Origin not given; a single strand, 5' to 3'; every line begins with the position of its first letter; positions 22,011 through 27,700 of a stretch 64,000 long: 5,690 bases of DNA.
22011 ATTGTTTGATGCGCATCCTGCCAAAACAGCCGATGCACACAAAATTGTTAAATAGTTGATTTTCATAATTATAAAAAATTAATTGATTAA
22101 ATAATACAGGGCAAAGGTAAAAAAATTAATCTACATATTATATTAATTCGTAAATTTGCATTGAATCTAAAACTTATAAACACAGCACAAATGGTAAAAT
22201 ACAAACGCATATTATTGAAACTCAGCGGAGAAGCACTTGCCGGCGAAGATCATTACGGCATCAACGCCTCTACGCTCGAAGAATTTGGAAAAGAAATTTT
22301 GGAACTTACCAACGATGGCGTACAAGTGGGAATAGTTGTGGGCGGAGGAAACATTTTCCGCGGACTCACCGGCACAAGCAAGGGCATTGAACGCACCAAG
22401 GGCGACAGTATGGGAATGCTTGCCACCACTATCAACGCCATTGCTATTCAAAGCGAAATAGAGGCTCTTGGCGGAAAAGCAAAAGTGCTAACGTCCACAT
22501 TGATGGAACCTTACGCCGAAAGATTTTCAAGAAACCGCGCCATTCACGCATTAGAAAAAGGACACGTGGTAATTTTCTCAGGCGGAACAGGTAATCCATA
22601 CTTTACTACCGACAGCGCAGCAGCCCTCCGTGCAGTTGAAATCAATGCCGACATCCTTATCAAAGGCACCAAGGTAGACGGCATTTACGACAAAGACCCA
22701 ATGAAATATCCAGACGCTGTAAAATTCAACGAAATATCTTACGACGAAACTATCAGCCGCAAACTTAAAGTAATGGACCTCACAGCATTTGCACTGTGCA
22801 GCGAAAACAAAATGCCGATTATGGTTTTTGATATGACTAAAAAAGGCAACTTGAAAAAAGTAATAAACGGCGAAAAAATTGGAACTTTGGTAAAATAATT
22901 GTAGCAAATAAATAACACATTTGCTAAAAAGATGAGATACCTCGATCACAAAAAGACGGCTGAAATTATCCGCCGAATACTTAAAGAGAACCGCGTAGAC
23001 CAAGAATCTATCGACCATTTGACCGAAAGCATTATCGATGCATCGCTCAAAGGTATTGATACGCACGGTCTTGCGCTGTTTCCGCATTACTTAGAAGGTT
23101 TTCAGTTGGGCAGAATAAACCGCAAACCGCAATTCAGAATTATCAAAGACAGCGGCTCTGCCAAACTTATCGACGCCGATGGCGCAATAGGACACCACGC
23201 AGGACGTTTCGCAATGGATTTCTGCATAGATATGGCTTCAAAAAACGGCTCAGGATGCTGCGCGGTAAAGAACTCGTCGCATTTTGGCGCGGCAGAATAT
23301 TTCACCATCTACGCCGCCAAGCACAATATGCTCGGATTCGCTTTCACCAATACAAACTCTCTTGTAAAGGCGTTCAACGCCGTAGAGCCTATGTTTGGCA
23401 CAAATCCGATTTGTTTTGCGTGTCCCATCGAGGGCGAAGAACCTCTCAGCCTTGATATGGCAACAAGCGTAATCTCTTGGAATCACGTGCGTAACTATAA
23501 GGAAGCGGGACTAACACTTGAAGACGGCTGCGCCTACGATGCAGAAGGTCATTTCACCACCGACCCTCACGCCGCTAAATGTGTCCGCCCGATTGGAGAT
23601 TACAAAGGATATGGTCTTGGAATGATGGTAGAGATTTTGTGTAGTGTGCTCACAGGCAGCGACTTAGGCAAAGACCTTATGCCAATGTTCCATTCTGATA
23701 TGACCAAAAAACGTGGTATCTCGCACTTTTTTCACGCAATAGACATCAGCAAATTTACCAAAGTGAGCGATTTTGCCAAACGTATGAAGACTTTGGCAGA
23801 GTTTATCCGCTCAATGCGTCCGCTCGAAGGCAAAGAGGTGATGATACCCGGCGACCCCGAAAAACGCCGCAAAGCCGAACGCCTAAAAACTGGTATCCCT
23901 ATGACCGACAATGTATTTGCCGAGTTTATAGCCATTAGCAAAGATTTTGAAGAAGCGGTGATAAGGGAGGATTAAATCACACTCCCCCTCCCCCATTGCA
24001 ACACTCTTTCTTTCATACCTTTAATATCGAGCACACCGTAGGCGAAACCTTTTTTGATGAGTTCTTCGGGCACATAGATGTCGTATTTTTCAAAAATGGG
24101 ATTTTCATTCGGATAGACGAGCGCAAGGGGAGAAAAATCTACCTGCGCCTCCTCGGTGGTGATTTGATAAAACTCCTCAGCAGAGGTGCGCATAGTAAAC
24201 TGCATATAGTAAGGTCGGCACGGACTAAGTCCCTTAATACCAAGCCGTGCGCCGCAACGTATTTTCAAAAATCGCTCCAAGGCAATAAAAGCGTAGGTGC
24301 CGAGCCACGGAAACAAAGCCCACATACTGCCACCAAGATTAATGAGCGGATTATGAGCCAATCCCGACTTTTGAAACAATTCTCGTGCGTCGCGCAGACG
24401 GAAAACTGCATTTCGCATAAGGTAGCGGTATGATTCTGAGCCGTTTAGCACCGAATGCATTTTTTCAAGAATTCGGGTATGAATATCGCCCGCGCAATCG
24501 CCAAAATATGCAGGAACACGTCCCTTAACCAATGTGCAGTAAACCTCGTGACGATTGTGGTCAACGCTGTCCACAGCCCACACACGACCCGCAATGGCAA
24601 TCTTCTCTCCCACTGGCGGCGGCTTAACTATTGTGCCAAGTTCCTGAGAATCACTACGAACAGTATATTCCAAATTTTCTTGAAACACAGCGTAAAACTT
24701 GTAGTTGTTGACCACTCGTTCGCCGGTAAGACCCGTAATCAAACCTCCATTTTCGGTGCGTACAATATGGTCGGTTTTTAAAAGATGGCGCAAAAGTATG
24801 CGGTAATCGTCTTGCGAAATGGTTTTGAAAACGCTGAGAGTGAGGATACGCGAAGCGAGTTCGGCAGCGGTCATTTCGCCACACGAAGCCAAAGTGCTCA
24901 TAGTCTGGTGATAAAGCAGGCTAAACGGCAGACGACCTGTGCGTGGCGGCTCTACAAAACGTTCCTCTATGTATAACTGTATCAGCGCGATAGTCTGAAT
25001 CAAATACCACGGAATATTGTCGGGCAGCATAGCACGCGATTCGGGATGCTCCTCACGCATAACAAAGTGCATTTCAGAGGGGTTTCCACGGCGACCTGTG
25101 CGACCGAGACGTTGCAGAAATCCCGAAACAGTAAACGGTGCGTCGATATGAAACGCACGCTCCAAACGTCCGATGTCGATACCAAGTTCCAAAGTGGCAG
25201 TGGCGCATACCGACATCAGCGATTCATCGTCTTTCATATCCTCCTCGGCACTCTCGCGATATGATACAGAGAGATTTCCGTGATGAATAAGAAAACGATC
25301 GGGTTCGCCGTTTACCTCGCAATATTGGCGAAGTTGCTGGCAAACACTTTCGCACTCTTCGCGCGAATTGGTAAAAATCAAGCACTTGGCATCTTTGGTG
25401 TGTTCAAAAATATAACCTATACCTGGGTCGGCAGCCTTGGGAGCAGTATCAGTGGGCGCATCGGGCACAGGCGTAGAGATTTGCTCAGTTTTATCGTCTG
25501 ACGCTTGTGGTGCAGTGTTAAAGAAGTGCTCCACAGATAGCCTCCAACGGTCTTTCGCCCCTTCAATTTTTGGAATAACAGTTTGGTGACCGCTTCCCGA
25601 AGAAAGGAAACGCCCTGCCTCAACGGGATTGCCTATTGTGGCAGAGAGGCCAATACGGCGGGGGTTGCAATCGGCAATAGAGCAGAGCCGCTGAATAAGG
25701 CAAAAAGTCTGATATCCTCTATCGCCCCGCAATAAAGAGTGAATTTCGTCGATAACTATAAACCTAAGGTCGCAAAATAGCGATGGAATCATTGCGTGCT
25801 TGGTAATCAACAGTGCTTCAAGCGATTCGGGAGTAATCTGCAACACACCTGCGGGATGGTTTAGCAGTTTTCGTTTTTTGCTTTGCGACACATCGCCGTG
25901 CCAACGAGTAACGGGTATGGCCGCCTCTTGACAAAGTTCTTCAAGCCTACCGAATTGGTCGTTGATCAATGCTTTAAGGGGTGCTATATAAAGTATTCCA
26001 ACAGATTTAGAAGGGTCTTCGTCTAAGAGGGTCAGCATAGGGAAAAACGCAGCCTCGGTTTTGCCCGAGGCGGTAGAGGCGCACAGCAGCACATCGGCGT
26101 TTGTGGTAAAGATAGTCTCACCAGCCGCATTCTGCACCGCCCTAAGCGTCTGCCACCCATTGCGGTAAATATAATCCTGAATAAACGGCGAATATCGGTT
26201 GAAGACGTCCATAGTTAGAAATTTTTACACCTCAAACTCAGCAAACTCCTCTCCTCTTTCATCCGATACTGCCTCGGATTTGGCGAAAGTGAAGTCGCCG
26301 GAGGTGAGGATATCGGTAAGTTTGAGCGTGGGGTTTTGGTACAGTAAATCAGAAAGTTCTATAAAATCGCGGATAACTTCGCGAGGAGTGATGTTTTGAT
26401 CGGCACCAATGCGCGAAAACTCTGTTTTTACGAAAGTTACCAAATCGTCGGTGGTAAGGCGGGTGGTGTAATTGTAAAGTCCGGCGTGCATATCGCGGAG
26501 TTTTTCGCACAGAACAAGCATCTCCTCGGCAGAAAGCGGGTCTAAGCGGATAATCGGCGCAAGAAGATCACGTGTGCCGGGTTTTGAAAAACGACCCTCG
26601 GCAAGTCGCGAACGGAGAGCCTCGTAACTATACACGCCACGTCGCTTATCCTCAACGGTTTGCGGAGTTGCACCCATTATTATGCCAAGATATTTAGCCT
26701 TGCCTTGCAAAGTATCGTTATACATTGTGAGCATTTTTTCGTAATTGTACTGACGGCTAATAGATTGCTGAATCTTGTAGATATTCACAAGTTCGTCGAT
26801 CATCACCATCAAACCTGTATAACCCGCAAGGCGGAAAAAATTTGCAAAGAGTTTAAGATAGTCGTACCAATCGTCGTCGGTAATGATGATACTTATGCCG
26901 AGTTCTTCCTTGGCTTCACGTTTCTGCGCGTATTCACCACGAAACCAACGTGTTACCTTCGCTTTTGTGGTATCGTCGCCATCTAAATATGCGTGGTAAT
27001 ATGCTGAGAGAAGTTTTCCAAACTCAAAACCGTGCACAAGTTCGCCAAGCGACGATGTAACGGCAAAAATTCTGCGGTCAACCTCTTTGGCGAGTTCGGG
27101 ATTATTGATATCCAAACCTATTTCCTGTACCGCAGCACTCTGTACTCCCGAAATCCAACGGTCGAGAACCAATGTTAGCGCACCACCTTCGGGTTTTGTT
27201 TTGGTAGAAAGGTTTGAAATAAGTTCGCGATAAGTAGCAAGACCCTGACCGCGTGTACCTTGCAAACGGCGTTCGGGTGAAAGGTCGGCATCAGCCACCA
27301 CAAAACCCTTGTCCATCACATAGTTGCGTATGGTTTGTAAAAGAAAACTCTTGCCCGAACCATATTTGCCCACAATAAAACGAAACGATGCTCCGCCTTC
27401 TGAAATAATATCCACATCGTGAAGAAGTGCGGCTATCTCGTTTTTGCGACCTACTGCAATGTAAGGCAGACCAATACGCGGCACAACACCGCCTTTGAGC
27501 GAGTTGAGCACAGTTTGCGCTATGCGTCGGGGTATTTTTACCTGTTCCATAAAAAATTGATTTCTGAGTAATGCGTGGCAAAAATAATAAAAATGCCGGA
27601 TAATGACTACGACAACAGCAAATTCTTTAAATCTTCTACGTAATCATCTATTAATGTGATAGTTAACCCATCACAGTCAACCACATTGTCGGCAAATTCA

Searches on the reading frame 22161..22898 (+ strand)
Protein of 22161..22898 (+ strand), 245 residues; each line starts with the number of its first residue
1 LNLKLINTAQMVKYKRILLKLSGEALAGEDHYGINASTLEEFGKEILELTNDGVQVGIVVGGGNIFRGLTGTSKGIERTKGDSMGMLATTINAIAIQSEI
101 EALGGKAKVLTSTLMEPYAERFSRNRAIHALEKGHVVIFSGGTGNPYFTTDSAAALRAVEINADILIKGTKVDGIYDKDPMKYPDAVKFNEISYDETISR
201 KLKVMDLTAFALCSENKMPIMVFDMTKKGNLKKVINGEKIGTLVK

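Call 18: search_protein_families(library=pfam, proteins=[window:22161-22898:+], max_evalue=0.001)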
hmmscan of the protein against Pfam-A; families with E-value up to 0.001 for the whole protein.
window:22161-22898:+ (245 aa): 1 family
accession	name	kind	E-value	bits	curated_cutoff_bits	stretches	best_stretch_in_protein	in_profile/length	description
PF00696.33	AA_kinase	-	2.5e-36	126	24.9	1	15-224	1-234/234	Amino acid kinase family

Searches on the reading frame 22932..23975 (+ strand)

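Call 18: search_protein_families(library=pfam, proteins=[window:22932-23975:+], max_evalue=0.001)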
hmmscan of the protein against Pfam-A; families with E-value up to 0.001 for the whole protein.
window:22932-23975:+ (347 aa): 1 family
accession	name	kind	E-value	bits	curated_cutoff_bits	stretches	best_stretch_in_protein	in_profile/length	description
PF02615.19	Ldh_2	-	2.5e-104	349.4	38.8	1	6-331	3-331/333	Malate/L-lactate dehydrogenase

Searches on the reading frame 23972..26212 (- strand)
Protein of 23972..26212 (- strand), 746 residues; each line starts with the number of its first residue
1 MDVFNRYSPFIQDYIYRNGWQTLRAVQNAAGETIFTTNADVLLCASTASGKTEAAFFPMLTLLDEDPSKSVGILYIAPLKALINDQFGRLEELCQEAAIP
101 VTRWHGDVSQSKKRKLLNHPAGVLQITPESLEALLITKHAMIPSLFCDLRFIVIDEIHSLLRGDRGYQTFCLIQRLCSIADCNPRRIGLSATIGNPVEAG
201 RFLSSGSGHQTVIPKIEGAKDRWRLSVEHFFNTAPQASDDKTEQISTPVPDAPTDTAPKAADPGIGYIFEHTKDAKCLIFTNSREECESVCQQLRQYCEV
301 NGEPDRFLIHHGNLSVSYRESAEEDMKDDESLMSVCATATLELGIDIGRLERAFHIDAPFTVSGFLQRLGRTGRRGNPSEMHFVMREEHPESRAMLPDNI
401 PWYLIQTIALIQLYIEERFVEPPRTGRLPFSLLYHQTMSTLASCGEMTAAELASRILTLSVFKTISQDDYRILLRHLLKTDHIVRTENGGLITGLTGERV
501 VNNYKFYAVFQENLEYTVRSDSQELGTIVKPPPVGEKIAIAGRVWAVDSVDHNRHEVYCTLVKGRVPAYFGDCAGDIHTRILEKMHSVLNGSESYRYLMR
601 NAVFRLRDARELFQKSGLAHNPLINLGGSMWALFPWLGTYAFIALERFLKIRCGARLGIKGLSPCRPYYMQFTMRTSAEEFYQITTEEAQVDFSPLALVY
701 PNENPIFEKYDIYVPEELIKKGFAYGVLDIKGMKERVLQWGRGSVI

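Call 18: search_protein_families(library=pfam, proteins=[window:23972-26212:-], max_evalue=0.001)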
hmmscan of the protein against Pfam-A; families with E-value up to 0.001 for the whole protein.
window:23972-26212:- (746 aa): 3 families
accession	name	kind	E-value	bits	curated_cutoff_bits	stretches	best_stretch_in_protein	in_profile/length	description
PF00270.35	DEAD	-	9.5e-29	100.7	26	1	25-196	2-163/167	DEAD/DEAH box helicase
PF00271.37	Helicase_C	-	4.2e-17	62.8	23.5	1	270-376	11-110/110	Helicase conserved C-terminal domain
PF04851.21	ResIII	-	1.7e-05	25.2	22.5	1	24-193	5-162/164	Type III restriction enzyme, res subunit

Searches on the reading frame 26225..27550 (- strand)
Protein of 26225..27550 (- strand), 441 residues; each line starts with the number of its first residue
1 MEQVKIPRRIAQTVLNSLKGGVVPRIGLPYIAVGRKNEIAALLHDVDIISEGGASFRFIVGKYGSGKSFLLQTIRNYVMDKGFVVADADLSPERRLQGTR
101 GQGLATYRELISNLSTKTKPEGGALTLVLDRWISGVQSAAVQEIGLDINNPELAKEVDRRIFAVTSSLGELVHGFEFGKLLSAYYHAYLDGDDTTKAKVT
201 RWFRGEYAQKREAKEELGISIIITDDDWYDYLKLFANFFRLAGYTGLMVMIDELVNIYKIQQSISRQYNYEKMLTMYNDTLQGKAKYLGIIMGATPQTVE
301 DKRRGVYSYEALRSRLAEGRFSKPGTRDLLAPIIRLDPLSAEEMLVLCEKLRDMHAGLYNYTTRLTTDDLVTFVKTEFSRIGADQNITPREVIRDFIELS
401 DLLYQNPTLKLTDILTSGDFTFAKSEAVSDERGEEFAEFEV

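Call 18: search_protein_families(library=pfam, proteins=[window:26225-27550:-], max_evalue=0.001)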
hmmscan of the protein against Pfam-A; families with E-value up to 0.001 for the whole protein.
window:26225-27550:- (441 aa): 2 families
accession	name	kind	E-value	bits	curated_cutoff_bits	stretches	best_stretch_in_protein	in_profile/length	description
PF10923.14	BrxC_BrxD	-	8.7e-164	545.8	22.2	1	6-416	1-411/414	BREX system ATP-binding protein BrxC/D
PF13191.12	AAA_16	-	6.4e-07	30.5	32.6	1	33-89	3-61/167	AAA ATPase domain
